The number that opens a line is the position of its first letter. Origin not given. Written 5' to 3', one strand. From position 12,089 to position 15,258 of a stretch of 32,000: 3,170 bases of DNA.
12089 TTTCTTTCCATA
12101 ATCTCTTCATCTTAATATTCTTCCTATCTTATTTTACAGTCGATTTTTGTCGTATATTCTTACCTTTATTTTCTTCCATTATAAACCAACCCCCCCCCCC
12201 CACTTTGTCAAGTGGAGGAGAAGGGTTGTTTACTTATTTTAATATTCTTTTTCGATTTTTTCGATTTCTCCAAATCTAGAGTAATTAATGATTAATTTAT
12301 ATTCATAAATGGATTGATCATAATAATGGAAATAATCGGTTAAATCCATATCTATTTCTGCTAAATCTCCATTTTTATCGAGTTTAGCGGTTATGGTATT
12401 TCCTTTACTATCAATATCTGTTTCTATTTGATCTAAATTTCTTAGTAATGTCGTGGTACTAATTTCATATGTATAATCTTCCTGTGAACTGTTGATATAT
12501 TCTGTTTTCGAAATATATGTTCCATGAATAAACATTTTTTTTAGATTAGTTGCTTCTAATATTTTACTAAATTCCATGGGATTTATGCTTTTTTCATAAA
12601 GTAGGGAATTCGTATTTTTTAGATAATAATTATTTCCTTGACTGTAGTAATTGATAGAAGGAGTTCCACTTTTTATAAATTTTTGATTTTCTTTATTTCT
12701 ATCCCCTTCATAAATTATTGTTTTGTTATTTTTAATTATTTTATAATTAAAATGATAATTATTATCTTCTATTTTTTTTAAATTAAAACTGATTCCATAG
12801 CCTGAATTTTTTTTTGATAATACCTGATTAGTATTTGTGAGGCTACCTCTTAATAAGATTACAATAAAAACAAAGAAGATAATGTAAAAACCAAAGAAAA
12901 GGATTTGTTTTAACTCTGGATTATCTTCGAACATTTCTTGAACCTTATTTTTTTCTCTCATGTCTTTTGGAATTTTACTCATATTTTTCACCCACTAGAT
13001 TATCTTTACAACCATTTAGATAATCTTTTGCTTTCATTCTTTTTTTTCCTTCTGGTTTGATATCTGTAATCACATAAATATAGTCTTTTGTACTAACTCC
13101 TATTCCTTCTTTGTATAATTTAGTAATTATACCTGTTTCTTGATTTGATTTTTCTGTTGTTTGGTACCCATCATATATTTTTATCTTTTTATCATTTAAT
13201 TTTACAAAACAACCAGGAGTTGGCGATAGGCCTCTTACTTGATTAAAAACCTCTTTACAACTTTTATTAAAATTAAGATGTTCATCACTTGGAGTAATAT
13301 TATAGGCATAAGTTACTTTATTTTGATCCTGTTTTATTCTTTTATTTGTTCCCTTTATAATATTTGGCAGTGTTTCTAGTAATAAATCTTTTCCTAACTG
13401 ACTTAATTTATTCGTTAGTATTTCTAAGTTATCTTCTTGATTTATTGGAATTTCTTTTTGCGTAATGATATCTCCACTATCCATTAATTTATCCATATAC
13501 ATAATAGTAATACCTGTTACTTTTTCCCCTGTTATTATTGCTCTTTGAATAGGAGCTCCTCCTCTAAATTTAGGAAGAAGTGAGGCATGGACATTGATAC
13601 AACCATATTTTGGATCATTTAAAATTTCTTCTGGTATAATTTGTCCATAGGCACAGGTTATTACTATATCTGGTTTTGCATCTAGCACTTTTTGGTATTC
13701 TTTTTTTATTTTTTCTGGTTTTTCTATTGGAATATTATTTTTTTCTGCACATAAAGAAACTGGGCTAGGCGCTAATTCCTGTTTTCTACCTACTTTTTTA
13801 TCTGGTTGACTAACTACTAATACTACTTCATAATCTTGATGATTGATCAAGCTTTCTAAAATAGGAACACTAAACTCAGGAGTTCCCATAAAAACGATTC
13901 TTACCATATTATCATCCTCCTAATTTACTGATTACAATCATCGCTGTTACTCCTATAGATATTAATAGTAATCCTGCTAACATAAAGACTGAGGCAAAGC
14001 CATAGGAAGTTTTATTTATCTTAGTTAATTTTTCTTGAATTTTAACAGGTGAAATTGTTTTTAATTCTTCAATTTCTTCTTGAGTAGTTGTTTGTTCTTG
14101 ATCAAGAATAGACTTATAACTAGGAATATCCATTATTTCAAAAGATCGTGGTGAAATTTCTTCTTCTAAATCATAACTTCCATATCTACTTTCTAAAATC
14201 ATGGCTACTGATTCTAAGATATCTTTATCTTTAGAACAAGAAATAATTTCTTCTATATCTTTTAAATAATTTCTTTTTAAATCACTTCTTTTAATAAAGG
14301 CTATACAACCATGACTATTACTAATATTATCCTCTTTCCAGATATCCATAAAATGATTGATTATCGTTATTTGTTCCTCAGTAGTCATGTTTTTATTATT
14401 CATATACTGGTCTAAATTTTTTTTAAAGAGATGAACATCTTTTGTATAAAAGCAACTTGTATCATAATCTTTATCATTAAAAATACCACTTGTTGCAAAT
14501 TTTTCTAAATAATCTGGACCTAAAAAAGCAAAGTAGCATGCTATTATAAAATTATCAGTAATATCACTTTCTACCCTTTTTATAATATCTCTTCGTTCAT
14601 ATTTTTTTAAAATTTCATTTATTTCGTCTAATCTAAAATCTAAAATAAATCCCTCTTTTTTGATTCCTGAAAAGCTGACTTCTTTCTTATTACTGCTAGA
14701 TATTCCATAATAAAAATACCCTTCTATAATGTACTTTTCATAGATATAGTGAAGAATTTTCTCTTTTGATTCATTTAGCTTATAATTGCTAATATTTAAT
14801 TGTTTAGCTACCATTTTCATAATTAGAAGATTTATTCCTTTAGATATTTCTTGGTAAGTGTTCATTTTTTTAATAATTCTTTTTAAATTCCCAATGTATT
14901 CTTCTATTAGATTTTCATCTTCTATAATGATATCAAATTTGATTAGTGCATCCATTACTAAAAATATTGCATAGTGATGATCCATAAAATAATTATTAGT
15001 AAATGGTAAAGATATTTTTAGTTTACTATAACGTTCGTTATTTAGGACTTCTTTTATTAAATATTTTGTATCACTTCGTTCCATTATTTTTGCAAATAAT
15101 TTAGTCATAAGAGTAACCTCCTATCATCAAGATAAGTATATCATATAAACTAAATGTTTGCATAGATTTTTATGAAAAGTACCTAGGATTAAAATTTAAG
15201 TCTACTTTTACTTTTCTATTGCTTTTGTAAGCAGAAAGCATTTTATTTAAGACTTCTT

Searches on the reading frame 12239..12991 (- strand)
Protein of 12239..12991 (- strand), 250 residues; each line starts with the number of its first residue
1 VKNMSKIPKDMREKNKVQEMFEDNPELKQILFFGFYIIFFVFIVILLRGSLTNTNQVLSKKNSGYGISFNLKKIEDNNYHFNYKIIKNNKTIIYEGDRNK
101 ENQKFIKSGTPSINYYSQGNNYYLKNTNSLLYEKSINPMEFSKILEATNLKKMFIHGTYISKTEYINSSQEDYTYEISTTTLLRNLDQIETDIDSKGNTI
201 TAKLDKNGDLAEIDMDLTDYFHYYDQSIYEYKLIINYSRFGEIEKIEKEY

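Call 6: search_protein_families(library=pfam, proteins=[window:12239-12991:-], max_evalue=0.1)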
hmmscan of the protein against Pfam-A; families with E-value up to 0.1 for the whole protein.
window:12239-12991:- (250 aa): 0 families

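Call 10: find_encoding_contigs(protein=window:12239-12991:-, flank=3000, max_places=10)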
Protein window:12239-12991:- (250 aa): no gene with exactly this product is on record in the collection.

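Call 17: find_encoding_contigs(protein=window:12239-12982:-, flank=4000, max_places=10)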
Protein window:12239-12982:- (247 aa): 1 contig read that carries it; 1 place shown.
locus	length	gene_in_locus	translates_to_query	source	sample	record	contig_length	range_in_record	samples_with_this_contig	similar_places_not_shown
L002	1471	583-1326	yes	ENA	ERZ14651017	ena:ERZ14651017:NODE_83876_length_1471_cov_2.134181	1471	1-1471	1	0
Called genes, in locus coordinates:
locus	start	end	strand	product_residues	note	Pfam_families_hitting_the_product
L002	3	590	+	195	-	?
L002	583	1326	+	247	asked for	-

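Call 30: find_homologous_proteins(query=window:12239-12982:-)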
Query window:12239-12982:- (247 aa): 17 proteins with E <= 0.001 among 742 candidates.
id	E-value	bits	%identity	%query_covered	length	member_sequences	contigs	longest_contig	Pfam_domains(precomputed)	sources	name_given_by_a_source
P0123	4.5e-154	529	100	100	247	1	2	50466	-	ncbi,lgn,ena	-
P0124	2.2e-126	438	83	98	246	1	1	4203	-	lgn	-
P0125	2.8e-126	438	80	100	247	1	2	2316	-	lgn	-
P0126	9.8e-122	423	78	100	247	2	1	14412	-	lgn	-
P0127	3.3e-102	359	66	100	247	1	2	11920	-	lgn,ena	-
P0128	7.5e-100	351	66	100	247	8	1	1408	-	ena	-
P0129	1.4e-88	314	57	100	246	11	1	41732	-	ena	-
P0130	1.3e-87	311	58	100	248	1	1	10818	-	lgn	-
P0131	3.4e-85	303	57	98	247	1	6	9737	-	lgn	-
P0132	9.9e-79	282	54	96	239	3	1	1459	-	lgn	-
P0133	2.5e-70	255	51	94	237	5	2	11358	-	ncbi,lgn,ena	-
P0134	1.3e-66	243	54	91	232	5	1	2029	-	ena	-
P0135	4.6e-65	238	48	91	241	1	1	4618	-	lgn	-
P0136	3.9e-63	231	46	95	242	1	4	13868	-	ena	-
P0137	5.2e-30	123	38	74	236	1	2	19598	-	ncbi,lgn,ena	-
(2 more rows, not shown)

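Call 31: find_encoding_contigs(protein=P0124, flank=3000, max_places=6)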
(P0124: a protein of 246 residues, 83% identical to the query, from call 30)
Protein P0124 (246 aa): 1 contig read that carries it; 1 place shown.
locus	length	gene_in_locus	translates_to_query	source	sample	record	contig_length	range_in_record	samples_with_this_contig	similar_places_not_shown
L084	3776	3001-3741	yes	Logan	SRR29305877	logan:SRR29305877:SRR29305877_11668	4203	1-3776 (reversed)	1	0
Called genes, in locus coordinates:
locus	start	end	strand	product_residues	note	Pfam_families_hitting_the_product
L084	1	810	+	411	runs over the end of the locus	?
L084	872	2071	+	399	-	-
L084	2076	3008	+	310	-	PF00551:Formyl_trans_N, PF02911:Formyl_trans_C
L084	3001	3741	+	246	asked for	-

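Call 32: find_encoding_contigs(protein=P0126, flank=3000, max_places=6)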
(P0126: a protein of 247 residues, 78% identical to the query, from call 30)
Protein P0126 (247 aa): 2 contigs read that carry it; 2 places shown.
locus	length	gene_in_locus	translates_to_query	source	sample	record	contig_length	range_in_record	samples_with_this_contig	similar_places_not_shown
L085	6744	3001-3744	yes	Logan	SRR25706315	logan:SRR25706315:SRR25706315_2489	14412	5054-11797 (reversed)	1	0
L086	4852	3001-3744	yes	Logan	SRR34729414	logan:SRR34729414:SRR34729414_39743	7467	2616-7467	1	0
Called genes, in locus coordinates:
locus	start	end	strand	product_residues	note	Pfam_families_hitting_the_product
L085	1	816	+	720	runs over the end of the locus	PF17764:PriA_3primeBD, PF00270:DEAD, PF04851:ResIII, PF18319:Zn_ribbon_PriA, PF00271:Helicase_C, PF18074:PriA_C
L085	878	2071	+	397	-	-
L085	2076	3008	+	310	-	PF00551:Formyl_trans_N, PF02911:Formyl_trans_C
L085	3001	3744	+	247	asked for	-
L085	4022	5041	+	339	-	PF21016:RlmN_N, PF04055:Radical_SAM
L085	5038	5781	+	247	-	PF00481:PP2C, PF13672:PP2C_2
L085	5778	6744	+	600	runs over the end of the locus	PF00069:Pkinase, PF07714:PK_Tyr_Ser-Thr, PF03109:ABC1 (weak), PF03793:PASTA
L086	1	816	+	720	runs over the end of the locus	PF17764:PriA_3primeBD, PF00270:DEAD, PF04851:ResIII, PF18319:Zn_ribbon_PriA, PF00271:Helicase_C, PF18074:PriA_C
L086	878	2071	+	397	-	-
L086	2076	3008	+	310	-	PF00551:Formyl_trans_N, PF02911:Formyl_trans_C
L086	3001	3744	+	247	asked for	-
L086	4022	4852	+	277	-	?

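Call 33: find_encoding_contigs(protein=P0127, flank=3000, max_places=6)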
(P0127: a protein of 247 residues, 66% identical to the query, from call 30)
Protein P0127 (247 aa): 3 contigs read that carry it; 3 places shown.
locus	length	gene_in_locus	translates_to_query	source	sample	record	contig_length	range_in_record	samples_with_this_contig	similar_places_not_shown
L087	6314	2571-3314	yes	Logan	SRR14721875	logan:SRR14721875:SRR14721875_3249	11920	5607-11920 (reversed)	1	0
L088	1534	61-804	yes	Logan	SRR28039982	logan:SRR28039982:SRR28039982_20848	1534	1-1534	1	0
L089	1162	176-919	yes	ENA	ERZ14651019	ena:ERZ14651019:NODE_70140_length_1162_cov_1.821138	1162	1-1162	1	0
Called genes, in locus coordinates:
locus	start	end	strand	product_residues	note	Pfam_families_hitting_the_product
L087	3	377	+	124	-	?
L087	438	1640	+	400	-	-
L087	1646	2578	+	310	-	PF00551:Formyl_trans_N, PF02911:Formyl_trans_C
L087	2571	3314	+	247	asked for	-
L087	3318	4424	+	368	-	PF21016:RlmN_N, PF04055:Radical_SAM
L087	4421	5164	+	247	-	PF00481:PP2C, PF13672:PP2C_2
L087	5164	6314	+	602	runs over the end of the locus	PF00069:Pkinase, PF07714:PK_Tyr_Ser-Thr, PF03109:ABC1 (weak), PF03793:PASTA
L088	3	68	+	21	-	?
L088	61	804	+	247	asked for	-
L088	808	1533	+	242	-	?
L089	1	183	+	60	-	?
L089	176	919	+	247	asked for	-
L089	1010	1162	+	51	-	?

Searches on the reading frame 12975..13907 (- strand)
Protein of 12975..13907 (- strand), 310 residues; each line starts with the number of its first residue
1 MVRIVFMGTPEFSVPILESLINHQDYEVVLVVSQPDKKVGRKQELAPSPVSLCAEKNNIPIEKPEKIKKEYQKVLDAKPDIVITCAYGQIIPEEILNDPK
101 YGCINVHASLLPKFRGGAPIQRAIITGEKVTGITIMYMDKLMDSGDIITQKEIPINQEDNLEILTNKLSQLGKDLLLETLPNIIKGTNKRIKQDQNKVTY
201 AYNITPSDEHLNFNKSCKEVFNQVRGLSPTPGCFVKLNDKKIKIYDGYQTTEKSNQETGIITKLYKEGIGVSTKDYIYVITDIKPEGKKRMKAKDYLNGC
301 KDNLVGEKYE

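Call 14: find_encoding_contigs(protein=window:12975-13907:-, flank=4000, max_places=10)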
Protein window:12975-13907:- (310 aa): no gene with exactly this product is on record in the collection.

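Call 16: list_cluster_members(proteins=[P0001, window:12975-13907:-, window:12239-12982:-])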
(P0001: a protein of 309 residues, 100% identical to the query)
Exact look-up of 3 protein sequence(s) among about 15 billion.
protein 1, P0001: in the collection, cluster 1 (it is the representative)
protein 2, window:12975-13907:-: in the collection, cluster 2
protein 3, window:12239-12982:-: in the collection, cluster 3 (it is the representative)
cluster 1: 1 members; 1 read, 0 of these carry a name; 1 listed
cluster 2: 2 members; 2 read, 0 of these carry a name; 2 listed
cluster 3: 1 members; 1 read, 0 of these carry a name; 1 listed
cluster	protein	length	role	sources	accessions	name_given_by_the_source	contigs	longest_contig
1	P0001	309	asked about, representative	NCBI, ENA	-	-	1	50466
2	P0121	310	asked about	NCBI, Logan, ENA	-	-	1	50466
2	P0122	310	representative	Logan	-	-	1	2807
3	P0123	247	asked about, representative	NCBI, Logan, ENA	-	-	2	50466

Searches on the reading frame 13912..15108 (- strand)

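Call 6: search_protein_families(library=pfam, proteins=[window:13912-15108:-], max_evalue=0.1)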
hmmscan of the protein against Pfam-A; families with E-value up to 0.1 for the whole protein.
window:13912-15108:- (398 aa): 1 family
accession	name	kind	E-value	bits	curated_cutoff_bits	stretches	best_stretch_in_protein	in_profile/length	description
PF10078.15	DUF2316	-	0.069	13.9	26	0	84-151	11-80/89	Uncharacterized protein conserved in bacteria (DUF2316)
